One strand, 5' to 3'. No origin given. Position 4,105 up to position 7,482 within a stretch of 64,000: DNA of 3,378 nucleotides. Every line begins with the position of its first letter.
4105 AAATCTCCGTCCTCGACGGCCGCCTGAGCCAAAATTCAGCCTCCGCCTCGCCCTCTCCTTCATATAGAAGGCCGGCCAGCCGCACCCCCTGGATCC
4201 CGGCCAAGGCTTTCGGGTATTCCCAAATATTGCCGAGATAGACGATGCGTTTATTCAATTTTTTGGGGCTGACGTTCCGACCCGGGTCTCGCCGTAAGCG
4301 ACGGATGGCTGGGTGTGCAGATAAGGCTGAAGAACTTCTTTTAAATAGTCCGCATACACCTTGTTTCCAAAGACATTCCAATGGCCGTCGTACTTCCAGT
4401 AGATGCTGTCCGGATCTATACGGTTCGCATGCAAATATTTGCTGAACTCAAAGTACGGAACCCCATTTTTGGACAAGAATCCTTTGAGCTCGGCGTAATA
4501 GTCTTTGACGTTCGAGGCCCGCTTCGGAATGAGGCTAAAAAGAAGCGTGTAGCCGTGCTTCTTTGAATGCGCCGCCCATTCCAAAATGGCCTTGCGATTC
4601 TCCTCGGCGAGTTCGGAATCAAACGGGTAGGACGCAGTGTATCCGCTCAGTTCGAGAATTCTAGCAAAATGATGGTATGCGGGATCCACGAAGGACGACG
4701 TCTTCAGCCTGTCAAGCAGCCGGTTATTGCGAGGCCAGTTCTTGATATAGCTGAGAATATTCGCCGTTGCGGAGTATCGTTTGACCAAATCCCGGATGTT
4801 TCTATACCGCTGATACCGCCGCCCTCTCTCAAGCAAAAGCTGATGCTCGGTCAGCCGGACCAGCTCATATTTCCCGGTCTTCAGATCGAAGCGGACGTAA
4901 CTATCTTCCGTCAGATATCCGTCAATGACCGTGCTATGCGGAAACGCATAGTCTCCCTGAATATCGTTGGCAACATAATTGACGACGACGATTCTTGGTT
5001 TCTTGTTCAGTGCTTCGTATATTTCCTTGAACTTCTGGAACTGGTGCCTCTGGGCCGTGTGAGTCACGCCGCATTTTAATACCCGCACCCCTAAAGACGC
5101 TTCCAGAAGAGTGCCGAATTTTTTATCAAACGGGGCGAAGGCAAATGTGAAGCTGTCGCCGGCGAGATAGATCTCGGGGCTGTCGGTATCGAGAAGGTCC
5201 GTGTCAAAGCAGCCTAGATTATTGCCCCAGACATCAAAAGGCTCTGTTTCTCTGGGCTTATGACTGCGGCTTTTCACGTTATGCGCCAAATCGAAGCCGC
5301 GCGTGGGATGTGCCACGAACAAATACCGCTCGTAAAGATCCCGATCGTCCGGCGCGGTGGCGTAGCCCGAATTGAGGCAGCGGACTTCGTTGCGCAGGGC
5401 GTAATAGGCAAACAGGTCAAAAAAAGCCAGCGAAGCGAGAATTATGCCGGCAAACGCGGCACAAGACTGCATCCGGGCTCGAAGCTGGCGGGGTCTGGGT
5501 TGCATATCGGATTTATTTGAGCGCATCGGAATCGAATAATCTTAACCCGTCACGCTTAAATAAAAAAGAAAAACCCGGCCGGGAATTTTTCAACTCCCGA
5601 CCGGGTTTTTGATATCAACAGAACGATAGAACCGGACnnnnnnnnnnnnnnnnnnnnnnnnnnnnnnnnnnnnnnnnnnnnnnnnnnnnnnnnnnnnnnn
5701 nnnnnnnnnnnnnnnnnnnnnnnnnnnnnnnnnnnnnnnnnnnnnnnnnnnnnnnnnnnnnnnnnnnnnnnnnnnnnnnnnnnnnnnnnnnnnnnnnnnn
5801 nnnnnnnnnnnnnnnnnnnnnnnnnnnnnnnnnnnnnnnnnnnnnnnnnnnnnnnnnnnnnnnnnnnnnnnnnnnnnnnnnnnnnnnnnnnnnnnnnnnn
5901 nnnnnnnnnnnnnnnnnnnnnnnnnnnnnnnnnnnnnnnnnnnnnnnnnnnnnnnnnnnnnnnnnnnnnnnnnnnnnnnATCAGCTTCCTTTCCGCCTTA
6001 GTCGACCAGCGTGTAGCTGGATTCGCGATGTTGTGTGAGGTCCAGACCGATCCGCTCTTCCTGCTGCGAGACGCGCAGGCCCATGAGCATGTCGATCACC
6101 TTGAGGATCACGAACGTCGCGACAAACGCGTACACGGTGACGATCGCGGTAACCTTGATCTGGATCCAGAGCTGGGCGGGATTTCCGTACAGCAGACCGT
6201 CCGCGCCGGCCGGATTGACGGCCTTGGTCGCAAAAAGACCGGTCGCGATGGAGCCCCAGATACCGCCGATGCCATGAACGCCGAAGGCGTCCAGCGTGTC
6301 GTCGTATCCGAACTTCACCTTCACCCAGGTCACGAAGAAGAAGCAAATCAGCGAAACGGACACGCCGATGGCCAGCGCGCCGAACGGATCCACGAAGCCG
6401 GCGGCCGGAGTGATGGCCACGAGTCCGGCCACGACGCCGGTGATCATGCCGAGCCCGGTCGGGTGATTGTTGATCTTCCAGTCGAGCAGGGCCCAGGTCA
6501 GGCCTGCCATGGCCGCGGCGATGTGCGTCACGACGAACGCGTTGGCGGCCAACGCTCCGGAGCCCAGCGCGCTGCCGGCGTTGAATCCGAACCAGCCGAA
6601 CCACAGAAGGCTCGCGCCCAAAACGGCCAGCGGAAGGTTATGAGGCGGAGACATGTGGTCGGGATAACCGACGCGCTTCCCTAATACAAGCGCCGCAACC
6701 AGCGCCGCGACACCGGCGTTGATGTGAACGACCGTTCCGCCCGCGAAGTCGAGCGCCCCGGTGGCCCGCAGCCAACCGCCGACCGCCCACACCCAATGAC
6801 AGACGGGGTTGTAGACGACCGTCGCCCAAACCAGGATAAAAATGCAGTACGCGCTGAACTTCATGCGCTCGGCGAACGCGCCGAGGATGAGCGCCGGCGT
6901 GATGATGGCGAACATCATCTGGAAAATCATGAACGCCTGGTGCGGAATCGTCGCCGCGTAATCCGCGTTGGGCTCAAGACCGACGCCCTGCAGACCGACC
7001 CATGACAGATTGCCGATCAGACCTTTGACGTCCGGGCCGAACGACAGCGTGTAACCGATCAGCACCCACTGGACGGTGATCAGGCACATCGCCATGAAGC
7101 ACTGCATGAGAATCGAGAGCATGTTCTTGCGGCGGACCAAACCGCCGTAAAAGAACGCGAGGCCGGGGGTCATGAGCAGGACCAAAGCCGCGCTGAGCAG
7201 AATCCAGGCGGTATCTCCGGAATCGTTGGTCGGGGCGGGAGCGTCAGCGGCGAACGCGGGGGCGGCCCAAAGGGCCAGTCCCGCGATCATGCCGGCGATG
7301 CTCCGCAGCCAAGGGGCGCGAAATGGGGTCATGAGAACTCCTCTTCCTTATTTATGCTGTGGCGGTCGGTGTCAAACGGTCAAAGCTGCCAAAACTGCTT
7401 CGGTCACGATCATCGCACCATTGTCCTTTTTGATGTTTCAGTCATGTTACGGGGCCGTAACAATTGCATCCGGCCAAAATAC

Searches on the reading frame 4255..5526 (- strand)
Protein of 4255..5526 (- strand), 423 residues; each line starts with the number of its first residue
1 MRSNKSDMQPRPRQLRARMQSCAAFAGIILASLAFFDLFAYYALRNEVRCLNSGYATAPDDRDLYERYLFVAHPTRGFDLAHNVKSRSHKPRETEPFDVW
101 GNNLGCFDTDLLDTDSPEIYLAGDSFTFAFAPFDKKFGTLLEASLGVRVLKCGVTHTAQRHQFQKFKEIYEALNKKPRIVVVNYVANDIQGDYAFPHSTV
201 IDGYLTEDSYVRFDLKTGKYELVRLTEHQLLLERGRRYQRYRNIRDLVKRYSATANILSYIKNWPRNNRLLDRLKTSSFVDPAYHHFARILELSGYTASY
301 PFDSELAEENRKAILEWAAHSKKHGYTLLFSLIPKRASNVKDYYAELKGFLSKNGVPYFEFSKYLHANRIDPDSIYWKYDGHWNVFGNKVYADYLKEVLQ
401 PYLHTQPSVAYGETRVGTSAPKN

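Call 6: search_protein_families(library=pfam, proteins=[window:4255-5526:-], max_evalue=0.01)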
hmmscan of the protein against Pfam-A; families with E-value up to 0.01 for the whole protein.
window:4255-5526:- (423 aa): 2 families
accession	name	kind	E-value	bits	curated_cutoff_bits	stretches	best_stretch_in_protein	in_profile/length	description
PF16822.11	ALGX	-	2.3e-07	31.2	26.5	1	335-420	66-153/268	SGNH hydrolase-like domain, acetyltransferase AlgX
PF13472.12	Lipase_GDSL_2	-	0.00039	21.4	32.9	0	123-286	3-107/178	GDSL-like Lipase/Acylhydrolase family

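Call 8: find_encoding_contigs(protein=window:4255-5526:-, flank=10000, max_places=10)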
Protein window:4255-5526:- (423 aa): 1 contig read that carries it; 1 place shown.
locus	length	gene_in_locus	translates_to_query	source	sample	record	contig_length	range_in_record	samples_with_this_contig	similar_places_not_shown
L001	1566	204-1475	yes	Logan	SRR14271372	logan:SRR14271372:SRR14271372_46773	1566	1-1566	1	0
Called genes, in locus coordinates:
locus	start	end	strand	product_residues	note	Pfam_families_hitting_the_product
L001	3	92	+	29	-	?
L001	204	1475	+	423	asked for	PF16822:ALGX (faint)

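Call 11: find_related_loci(query=window:4255-5526:-, collection=genome_contigs, flank=8000)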
Query window:4255-5526:- (423 aa) in genome_contigs; peptide patterns used: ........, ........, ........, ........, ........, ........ (x = any residue, [..] = any of these).
42 stretches matched a pattern; 3 encode a relative of the query (tblastn E <= 1e-3); 3 distinct loci.
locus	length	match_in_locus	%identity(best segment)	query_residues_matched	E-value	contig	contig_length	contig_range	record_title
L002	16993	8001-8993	38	70-395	7e-66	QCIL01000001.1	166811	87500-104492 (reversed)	Prochlorococcus sp. AG-402-L18 Ga0115741_101, whole genome shotgun sequence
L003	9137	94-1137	29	77-397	6e-34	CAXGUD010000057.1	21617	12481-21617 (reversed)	MAG TPA_asm: uncultured Bacteriovoracaceae bacterium isolate ERR594347_concoct_100 genome assembly, contig: ERZ11848495.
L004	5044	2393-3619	26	5-388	5e-30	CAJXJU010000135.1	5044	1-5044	MAG TPA_asm: uncultured Desulfohalobiaceae bacterium isolate ERR1163091_bin.5_MetaBAT_v2.12.1_MAG genome assembly, conti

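Call 24: find_homologous_proteins(query=window:4255-5526:-)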
Query window:4255-5526:- (423 aa): 105 proteins with E <= 0.001 among 5183 candidates.
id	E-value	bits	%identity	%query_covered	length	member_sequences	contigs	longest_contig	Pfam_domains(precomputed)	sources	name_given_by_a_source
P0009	2.2e-278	941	100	96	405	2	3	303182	PF16822.12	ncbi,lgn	-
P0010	9.0e-81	290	40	90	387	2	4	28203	-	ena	-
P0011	4.1e-77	278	39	90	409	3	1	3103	PF13472.13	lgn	-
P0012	2.8e-76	275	40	89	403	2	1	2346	PF19451.6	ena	-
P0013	2.9e-75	272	38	89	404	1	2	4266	PF19451.6,PF13472.13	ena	-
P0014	1.5e-73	266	37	90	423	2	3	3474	-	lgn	-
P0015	4.5e-73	265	39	90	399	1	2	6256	-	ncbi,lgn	-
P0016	5.2e-73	265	38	90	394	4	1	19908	-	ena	-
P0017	5.9e-73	264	36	90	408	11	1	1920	-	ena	-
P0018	7.5e-73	264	40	79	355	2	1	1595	PF00657.29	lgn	-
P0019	1.4e-72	263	40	90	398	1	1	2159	-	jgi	-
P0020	5.7e-72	261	37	89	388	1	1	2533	-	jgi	jgi:hypothetical protein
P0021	1.1e-71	260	38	88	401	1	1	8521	-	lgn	-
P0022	1.2e-67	247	37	88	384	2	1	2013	-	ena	-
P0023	1.6e-65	240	35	90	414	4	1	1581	-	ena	-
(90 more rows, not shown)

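Call 56: search_protein_families(library=ncbifam, proteins=[window:4255-5526:-], max_evalue=0.001)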
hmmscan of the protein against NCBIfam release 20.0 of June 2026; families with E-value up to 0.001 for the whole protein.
window:4255-5526:- (423 aa): 0 families

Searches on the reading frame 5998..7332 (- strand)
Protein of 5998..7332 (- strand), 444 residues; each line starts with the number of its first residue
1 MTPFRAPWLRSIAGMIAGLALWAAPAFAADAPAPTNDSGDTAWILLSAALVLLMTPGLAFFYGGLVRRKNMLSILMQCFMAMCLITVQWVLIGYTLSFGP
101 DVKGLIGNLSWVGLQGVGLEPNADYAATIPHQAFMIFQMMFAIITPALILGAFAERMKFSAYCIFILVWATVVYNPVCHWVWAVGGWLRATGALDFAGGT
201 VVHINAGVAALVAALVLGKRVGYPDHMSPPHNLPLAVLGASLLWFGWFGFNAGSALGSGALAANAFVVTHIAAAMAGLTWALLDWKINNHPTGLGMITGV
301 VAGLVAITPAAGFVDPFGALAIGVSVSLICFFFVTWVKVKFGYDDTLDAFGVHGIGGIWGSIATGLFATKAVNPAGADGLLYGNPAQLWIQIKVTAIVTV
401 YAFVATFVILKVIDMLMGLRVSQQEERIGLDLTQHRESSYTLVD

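Call 33: list_cluster_members(proteins=[P0001, P0009, P0114, window:5998-7332:-, window:1658-1867:-, window:2582-2872:-, window:2869-3165:-, window:298-1647:-])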
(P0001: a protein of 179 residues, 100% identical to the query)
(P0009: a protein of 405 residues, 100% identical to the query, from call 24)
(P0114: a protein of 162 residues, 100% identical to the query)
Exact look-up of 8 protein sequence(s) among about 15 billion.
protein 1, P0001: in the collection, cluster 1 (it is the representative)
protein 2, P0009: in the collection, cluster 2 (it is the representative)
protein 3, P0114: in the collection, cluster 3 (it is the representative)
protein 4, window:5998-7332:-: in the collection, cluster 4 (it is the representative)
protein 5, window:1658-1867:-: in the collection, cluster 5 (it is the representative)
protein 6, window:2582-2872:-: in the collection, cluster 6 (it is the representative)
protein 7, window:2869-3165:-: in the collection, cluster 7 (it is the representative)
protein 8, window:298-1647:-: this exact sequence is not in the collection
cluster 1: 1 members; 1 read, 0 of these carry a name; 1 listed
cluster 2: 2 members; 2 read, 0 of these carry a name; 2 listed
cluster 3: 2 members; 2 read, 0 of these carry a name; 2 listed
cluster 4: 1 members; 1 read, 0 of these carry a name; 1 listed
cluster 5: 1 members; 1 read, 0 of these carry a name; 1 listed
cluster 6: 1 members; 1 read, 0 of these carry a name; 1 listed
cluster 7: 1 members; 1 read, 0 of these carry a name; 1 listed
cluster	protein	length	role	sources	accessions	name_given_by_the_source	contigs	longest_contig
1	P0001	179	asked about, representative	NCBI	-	-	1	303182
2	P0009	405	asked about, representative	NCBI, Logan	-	-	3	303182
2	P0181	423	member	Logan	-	-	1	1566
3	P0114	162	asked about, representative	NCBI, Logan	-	-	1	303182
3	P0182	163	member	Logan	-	-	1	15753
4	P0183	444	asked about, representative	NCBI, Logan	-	-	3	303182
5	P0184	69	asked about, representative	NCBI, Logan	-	-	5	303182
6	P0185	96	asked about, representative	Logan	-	-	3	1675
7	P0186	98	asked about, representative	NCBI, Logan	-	-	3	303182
